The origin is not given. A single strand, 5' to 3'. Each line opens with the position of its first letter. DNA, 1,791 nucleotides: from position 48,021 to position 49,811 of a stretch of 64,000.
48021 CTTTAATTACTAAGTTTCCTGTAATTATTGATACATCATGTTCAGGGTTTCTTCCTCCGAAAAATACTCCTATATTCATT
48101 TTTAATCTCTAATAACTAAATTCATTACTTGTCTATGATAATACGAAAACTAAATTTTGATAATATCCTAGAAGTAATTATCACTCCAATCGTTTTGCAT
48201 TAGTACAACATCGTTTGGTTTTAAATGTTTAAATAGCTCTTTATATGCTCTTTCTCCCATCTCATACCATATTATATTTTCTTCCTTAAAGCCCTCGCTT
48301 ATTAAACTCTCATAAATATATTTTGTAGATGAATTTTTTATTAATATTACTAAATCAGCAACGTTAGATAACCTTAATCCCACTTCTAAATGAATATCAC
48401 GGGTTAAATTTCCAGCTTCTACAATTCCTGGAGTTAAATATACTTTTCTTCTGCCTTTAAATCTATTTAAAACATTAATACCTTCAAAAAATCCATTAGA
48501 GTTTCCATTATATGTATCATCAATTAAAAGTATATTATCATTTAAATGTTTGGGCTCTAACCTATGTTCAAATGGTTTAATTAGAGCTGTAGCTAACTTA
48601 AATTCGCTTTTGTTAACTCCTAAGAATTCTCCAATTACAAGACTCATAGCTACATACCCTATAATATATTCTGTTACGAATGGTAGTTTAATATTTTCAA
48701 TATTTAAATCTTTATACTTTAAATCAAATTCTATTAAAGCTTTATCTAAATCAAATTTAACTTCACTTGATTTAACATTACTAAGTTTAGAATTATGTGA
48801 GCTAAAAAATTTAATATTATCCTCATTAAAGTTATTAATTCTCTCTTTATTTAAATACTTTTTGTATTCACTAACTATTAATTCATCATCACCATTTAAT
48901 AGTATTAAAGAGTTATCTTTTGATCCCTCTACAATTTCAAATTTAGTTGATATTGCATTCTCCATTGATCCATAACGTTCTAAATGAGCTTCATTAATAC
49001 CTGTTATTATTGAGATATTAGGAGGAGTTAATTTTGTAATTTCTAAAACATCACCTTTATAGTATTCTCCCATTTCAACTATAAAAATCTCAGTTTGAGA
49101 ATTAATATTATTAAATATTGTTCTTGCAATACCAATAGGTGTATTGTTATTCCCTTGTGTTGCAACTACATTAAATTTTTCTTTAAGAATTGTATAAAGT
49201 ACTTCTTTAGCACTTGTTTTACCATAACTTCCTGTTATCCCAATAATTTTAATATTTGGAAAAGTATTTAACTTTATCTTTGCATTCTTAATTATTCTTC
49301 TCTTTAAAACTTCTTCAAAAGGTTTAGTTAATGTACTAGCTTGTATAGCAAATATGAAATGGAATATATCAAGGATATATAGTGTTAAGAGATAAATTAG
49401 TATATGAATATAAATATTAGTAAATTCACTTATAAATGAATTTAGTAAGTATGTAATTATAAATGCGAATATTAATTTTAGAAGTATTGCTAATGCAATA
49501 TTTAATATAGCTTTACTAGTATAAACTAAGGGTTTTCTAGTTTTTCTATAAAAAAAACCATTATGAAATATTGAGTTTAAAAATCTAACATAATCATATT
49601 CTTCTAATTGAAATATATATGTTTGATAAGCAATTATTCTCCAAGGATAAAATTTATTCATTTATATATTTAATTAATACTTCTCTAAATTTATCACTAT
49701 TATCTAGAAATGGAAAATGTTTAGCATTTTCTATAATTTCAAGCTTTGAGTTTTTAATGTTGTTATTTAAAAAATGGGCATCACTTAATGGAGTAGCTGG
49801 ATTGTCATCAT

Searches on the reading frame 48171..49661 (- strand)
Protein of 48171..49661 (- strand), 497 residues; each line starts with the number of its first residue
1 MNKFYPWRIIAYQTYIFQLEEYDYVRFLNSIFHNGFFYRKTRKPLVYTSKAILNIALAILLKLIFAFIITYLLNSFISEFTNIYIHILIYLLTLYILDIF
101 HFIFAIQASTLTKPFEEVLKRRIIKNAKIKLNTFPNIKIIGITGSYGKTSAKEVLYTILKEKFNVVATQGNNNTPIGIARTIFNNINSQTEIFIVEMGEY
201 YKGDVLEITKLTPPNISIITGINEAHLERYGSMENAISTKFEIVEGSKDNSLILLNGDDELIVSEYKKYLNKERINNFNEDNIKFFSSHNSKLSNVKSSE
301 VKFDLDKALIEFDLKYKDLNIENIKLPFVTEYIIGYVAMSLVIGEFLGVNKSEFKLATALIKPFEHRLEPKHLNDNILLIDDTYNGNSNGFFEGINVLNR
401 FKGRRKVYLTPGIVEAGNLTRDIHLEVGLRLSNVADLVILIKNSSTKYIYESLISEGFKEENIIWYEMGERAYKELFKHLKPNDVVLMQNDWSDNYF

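Call 79: search_protein_families(library=pfam, proteins=[window:48171-49661:-], max_evalue=0.001)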
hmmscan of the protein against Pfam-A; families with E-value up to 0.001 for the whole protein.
window:48171-49661:- (497 aa): 2 families
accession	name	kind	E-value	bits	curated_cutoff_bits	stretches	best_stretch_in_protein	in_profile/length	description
PF08245.18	Mur_ligase_M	-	4.3e-29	102.4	24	1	142-301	1-178/200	Mur ligase middle domain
PF02875.26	Mur_ligase_C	-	2.2e-07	32.2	28.4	1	366-488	1-123/127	Mur ligase, glutamate ligase domain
